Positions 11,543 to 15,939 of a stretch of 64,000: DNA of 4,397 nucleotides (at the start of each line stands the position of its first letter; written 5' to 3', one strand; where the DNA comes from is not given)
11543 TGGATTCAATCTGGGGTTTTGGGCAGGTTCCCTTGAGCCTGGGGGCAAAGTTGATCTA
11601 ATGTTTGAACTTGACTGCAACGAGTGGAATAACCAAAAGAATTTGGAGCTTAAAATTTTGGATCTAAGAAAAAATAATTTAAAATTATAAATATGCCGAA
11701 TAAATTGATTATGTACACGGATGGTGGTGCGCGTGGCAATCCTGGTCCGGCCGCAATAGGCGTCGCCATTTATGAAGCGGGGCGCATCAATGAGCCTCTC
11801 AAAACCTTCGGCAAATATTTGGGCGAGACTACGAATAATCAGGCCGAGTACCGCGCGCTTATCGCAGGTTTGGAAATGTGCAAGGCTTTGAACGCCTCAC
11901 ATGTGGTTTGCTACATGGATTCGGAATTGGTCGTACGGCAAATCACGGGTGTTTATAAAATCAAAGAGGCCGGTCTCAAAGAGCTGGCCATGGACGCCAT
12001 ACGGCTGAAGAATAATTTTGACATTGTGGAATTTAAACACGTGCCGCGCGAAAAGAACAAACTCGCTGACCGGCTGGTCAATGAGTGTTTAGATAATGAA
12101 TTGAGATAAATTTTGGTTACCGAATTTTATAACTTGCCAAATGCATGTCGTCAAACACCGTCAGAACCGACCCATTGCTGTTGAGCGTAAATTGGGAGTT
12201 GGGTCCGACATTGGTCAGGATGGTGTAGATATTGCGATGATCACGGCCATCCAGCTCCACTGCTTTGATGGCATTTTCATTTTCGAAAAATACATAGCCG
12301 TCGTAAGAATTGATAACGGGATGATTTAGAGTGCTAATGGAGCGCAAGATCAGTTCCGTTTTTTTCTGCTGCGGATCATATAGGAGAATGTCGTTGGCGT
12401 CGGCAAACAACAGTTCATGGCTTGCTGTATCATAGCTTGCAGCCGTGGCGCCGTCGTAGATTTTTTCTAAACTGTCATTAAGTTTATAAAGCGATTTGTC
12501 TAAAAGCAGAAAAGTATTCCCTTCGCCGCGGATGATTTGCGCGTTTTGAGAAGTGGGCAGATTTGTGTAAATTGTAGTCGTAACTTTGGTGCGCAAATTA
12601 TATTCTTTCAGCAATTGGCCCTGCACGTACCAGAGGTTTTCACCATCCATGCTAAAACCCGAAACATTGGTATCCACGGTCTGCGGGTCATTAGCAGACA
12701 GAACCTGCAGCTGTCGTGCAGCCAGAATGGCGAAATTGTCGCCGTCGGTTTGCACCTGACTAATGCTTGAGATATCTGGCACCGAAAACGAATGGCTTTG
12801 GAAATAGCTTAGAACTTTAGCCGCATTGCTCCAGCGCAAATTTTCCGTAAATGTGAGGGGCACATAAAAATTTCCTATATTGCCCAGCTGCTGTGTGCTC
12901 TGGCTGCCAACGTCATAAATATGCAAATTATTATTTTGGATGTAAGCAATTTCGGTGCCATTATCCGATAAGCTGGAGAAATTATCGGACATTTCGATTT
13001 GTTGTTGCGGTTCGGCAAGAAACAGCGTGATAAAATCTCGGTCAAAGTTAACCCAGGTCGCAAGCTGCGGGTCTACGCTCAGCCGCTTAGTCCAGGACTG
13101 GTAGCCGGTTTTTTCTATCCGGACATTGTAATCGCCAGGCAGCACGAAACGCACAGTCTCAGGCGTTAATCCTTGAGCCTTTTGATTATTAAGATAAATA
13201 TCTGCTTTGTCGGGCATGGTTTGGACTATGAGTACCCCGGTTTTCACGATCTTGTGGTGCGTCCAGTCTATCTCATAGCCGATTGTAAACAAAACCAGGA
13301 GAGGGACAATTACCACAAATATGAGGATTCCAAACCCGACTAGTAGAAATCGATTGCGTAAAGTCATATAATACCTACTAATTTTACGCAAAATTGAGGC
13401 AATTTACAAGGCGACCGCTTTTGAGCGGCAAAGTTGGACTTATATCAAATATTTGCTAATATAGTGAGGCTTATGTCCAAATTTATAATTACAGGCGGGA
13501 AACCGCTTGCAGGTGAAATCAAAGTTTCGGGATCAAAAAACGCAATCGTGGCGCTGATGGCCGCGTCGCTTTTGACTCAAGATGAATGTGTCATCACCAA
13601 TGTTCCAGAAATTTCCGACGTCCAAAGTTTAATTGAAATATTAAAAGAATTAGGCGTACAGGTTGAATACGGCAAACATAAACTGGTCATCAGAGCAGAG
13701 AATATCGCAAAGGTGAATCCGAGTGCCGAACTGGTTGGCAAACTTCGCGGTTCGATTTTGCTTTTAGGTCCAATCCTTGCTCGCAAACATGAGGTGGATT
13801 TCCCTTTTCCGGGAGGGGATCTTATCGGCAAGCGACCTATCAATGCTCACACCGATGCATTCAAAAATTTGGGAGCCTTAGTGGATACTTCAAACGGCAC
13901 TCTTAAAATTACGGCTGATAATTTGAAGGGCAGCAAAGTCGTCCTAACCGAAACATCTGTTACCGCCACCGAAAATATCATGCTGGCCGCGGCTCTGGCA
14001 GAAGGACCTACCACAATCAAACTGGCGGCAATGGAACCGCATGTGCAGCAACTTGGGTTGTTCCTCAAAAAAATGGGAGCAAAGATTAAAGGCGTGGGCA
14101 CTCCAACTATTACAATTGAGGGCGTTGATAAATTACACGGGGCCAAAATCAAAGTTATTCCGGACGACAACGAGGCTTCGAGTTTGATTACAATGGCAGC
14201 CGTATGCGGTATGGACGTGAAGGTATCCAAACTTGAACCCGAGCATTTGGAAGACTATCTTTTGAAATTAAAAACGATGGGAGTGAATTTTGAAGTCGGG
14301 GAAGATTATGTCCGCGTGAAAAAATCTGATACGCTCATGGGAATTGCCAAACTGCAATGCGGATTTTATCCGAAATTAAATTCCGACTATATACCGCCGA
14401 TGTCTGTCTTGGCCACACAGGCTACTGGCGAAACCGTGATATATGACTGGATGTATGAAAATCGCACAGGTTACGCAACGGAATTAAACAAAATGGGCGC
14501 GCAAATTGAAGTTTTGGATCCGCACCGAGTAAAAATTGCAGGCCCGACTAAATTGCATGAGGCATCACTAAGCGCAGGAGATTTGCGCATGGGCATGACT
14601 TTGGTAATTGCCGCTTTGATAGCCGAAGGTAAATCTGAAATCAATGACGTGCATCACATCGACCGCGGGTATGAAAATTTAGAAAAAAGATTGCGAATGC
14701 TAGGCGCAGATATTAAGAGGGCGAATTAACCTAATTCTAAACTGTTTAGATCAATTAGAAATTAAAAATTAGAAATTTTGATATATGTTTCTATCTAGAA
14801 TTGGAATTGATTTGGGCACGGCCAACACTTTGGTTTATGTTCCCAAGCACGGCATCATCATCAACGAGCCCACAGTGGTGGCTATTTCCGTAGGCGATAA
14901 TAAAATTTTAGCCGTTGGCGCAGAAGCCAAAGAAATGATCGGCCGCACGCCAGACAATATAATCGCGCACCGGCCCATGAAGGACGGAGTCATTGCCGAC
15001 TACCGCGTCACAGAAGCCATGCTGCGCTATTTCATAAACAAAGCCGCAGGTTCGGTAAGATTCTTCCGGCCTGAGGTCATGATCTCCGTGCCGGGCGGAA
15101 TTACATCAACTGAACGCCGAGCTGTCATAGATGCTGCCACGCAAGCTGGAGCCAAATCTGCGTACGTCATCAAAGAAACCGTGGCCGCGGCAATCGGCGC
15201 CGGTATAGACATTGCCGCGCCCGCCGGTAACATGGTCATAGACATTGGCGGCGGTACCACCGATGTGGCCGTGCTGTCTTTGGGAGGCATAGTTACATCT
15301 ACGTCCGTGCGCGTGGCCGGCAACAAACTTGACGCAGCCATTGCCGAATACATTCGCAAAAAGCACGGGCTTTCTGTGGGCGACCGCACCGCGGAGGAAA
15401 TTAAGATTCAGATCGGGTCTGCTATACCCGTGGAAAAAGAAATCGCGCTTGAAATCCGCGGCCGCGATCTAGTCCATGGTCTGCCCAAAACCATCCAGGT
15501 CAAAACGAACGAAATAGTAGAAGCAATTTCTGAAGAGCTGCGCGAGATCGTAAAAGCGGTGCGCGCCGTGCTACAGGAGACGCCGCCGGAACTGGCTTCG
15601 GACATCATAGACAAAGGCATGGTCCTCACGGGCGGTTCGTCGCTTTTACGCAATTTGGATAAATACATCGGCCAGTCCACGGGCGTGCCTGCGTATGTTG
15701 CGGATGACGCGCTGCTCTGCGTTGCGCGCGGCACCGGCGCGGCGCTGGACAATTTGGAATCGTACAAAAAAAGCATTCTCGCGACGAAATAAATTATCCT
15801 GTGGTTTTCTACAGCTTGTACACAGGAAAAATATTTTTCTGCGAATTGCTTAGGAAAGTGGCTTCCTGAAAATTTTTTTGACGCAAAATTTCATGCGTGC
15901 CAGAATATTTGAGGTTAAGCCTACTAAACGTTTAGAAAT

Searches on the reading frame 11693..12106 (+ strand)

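Call 22: search_protein_families(library=pfam, proteins=[window:11693-12106:+], max_evalue=0.0001)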
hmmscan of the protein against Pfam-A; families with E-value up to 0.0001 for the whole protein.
window:11693-12106:+ (138 aa): 2 families
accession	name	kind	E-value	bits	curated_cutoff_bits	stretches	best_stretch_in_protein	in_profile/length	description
PF13456.12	RVT_3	-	1.6e-21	76.9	21.6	1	9-132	2-123/123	Reverse transcriptase-like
PF00075.30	RNase_H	-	2.1e-13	51.1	25.8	1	3-119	2-110/141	RNase H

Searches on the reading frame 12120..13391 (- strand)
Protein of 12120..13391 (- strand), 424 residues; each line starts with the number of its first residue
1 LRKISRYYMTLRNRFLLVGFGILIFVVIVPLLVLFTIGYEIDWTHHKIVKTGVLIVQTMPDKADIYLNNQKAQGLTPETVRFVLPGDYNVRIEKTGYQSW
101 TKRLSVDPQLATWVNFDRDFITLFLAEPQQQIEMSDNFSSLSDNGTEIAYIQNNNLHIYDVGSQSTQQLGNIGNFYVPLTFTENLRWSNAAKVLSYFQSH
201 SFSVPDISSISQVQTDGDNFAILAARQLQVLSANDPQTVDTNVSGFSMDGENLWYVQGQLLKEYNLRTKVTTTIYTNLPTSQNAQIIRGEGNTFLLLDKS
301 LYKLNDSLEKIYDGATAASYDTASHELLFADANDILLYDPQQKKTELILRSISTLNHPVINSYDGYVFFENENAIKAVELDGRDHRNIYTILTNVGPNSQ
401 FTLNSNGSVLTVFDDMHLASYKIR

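Call 62: search_protein_families(library=pfam, proteins=[window:12120-13391:-], max_evalue=0.0001)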
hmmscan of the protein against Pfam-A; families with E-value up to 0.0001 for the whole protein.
window:12120-13391:- (424 aa): 1 family
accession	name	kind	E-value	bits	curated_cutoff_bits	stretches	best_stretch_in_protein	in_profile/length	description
PF08308.17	PEGA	-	1.4e-09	38.1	20.8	1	52-115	2-64/71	PEGA domain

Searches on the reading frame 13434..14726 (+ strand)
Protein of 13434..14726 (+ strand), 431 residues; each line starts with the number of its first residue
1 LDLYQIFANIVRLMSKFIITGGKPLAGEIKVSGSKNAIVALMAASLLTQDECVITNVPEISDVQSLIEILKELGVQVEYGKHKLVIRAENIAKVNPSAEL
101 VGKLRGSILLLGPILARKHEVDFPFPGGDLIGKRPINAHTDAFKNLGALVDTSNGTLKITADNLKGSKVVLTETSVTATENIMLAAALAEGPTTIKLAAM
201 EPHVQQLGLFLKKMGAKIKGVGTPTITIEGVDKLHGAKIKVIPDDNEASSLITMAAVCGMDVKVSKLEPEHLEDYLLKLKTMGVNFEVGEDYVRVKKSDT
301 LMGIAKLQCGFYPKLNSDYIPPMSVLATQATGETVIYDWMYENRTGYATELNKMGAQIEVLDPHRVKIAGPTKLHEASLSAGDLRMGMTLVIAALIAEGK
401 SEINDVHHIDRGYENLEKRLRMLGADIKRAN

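Call 62: search_protein_families(library=pfam, proteins=[window:13434-14726:+], max_evalue=0.0001)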
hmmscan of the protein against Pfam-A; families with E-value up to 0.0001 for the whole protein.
window:13434-14726:+ (431 aa): 1 family
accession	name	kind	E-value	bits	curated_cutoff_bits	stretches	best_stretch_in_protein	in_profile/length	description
PF00275.25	EPSP_synthase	-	1.2e-81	275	22.8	1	20-420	2-417/417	EPSP synthase (3-phosphoshikimate 1-carboxyvinyltransferase)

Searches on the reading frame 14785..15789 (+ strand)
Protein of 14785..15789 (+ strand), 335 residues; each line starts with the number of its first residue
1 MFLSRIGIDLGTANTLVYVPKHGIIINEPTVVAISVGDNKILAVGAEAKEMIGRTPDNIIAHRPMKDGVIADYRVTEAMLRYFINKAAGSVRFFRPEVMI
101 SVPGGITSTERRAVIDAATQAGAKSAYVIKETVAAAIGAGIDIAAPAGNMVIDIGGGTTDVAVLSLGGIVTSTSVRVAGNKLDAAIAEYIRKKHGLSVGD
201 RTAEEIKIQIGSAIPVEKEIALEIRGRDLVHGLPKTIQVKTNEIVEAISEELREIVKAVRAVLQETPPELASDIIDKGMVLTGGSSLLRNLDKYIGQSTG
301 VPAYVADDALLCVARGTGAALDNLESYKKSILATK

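Call 62: search_protein_families(library=pfam, proteins=[window:14785-15789:+], max_evalue=0.0001)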
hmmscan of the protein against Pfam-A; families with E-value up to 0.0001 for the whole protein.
window:14785-15789:+ (335 aa): 5 families
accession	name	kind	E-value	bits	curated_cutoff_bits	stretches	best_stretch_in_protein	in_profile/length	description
PF06723.19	MreB_Mbl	-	1.1e-137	458.7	27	1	5-328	3-326/327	MreB/Mbl protein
PF00012.26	HSP70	-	2.1e-14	53.1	20.6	1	97-306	135-357/599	Hsp70 protein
PF14450.12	FtsA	-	1e-11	45.7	31.8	1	150-306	1-110/127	Cell division protein FtsA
PF00022.25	Actin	-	7.2e-10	38.4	27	1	42-193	46-190/410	Actin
PF21522.3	MreB-like_C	-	3.9e-05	24.7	27.8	0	151-262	1-107/123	Archaeal actin homologue MreB-like, C-terminal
